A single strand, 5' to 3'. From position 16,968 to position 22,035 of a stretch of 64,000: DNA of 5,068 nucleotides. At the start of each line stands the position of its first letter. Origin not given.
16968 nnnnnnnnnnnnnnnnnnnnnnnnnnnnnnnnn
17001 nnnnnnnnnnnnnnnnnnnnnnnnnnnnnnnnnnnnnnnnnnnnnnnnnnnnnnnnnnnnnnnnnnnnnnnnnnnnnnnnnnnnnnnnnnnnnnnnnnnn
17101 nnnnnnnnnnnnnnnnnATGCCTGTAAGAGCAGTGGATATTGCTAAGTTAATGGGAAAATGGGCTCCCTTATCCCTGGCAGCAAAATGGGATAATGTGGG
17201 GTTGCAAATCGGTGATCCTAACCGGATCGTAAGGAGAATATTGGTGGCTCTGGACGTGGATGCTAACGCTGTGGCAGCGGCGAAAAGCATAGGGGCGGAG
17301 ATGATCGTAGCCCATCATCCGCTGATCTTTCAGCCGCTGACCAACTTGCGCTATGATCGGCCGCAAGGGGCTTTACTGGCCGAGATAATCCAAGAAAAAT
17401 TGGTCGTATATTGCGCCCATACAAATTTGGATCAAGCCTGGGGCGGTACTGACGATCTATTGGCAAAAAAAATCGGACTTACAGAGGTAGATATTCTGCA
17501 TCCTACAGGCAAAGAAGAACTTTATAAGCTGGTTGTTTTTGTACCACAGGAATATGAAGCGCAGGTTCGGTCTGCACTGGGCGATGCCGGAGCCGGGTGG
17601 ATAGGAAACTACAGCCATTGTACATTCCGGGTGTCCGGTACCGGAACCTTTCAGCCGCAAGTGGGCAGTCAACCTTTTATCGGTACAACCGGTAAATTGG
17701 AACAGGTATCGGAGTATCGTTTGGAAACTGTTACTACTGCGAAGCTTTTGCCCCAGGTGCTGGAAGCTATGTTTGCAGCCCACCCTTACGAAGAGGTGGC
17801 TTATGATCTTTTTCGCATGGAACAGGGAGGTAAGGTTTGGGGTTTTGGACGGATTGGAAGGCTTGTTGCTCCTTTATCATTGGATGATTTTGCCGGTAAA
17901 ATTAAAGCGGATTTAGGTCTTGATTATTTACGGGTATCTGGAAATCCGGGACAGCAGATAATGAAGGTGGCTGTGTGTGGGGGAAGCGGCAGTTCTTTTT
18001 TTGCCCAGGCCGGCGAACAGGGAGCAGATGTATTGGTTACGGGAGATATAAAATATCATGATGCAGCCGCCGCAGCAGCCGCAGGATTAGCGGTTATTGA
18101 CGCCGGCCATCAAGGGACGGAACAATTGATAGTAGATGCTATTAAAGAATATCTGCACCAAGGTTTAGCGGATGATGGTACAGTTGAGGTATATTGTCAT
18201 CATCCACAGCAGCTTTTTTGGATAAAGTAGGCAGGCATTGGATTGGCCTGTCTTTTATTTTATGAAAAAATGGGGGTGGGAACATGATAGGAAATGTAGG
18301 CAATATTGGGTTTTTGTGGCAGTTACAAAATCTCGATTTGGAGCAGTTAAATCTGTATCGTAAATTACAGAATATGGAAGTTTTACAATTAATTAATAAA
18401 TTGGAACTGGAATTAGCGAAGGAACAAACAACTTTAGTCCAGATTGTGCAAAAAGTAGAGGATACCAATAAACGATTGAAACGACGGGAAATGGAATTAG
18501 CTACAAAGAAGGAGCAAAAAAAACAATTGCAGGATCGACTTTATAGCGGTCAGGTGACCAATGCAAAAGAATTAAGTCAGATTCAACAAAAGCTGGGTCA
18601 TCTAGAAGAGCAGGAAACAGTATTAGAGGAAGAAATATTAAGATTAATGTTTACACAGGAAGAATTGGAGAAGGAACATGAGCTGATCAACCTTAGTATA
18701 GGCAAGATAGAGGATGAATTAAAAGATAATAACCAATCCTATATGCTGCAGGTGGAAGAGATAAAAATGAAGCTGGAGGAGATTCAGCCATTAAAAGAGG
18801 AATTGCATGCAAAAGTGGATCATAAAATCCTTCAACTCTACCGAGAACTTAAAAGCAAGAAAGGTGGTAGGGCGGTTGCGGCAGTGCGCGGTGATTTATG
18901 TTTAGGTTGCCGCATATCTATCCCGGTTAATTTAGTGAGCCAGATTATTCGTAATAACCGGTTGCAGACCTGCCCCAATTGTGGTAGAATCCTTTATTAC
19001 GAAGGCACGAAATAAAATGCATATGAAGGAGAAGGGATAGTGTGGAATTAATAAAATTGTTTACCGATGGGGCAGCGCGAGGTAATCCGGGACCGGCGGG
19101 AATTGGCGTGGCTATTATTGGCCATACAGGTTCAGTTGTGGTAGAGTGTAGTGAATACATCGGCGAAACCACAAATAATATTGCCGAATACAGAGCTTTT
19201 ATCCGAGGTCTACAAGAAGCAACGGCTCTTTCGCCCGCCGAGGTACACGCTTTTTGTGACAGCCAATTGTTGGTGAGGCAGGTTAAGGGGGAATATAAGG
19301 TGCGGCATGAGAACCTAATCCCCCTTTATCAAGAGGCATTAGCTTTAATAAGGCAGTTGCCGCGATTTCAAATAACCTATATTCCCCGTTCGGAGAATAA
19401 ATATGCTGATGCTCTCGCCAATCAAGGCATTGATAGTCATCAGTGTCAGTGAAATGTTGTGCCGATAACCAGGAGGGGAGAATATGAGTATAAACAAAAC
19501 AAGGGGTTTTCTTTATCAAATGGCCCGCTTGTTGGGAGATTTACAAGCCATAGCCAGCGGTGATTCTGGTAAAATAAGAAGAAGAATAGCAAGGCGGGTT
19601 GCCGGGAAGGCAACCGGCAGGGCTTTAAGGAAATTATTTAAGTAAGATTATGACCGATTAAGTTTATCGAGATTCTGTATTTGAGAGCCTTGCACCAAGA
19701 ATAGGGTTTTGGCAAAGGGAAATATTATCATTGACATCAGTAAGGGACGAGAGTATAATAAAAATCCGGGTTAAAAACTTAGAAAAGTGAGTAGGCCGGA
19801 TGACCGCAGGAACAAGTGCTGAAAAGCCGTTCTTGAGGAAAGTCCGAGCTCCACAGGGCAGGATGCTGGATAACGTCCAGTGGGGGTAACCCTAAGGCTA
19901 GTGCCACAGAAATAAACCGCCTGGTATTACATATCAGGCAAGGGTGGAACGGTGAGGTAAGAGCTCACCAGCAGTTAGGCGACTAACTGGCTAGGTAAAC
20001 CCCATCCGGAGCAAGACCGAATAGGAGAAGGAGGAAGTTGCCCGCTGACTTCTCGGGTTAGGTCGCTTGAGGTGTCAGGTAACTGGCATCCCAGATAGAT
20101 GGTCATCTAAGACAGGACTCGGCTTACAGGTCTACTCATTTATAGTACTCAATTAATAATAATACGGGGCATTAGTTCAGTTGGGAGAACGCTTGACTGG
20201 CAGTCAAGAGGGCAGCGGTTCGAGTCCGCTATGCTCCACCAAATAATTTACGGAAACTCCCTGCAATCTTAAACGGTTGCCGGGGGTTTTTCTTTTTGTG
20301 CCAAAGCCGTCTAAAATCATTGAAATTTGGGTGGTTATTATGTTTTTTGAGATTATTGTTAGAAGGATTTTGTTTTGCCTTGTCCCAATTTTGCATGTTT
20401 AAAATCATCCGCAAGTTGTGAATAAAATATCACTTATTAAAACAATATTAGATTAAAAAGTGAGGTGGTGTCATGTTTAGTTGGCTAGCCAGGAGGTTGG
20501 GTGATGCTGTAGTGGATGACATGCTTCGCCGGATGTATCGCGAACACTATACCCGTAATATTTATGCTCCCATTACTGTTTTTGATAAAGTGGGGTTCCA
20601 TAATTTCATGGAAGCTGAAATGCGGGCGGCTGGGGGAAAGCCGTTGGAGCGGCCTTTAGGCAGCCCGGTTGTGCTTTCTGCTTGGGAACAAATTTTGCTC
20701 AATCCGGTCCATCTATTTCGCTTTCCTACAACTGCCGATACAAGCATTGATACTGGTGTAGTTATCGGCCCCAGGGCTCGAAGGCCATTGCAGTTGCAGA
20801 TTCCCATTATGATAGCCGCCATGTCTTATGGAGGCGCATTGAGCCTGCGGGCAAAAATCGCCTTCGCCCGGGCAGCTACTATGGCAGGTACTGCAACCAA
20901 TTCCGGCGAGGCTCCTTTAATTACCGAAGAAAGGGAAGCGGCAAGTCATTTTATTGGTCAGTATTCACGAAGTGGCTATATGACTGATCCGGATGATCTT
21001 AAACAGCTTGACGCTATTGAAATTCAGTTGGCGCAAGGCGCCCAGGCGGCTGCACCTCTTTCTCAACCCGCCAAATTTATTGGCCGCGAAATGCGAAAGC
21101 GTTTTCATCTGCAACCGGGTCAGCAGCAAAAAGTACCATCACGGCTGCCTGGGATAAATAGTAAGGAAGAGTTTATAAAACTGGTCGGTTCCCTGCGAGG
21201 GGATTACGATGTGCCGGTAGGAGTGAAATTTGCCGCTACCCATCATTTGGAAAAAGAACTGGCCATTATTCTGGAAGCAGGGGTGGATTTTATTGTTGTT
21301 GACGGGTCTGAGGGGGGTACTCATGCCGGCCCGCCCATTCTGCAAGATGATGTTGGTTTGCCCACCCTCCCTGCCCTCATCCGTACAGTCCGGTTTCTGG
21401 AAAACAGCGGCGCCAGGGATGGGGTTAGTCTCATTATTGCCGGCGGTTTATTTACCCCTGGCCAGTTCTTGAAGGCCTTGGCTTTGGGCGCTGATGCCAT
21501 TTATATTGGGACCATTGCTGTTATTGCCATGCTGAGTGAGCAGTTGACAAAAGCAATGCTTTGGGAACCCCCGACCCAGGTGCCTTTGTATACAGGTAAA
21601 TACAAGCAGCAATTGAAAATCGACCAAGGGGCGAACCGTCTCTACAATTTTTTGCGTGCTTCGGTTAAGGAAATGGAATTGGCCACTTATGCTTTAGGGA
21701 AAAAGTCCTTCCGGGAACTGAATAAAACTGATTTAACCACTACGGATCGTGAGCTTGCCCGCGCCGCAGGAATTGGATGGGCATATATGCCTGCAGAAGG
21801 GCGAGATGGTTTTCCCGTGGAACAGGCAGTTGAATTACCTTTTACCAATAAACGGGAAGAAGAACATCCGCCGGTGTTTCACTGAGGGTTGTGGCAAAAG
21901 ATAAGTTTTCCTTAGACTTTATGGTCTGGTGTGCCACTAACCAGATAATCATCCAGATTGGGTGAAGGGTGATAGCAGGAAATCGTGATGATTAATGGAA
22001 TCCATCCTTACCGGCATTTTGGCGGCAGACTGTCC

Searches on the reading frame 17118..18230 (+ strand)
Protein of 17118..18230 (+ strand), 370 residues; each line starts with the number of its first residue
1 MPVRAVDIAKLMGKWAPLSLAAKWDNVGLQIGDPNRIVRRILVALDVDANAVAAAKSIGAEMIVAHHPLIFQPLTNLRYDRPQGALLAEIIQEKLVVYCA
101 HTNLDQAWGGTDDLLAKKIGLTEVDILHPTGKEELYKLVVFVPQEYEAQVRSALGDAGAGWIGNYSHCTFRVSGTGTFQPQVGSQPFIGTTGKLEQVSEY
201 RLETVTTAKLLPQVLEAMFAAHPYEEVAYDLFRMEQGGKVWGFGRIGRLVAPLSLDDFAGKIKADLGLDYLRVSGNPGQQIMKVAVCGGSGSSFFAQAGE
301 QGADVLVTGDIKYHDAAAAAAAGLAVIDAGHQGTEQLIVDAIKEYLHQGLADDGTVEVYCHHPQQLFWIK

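Call 23: search_protein_families(library=pfam, proteins=[window:17118-18230:+], max_evalue=0.001)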
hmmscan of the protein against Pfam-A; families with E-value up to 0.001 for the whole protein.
window:17118-18230:+ (370 aa): 1 family
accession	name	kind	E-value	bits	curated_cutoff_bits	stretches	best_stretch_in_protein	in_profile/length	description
PF01784.24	DUF34_NIF3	-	1.1e-79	268.1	23.4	1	6-360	4-249/256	Duf34/NIF3 (NGG1p interacting factor 3)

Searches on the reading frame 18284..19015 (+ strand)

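Call 23: search_protein_families(library=pfam, proteins=[window:18284-19015:+], max_evalue=0.001)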
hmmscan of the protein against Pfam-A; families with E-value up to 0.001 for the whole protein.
window:18284-19015:+ (243 aa): 2 families
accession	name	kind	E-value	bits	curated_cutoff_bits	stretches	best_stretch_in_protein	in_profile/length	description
PF24481.2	CT398_CC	-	1.1e-15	58.4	27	1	14-194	1-180/180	CT398-like coiled coil hairpin domain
PF02591.20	Zn_ribbon_9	-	2.1e-09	37.8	29.1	1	206-237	2-33/33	C4-type zinc ribbon domain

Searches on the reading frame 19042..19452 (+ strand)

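Call 23: search_protein_families(library=pfam, proteins=[window:19042-19452:+], max_evalue=0.001)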
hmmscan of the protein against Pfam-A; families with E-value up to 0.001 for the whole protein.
window:19042-19452:+ (136 aa): 2 families
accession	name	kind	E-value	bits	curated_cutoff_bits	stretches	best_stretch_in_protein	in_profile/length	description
PF13456.12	RVT_3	-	1.2e-25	90.2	21.6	1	8-128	2-122/123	Reverse transcriptase-like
PF00075.30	RNase_H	-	8.5e-12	45.9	25.8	1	4-130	4-140/141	RNase H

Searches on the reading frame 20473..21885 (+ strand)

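Call 23: search_protein_families(library=pfam, proteins=[window:20473-21885:+], max_evalue=0.001)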
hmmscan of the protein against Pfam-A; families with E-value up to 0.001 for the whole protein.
window:20473-21885:+ (470 aa): 4 families
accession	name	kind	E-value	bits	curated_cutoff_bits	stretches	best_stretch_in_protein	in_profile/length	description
PF01645.23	Glu_synthase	-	1.2e-57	196.2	20.4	1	102-409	59-367/369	Conserved region in glutamate synthase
PF03060.21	NMO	-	1.1e-08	35.3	28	1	261-351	147-227/331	Nitronate monooxygenase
PF01070.24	FMN_dh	-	2.3e-07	30.6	24.9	1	261-353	230-309/350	FMN-dependent dehydrogenase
PF00478.31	IMPDH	-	4.1e-07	29.8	25.6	1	294-365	188-253/345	IMP dehydrogenase / GMP reductase domain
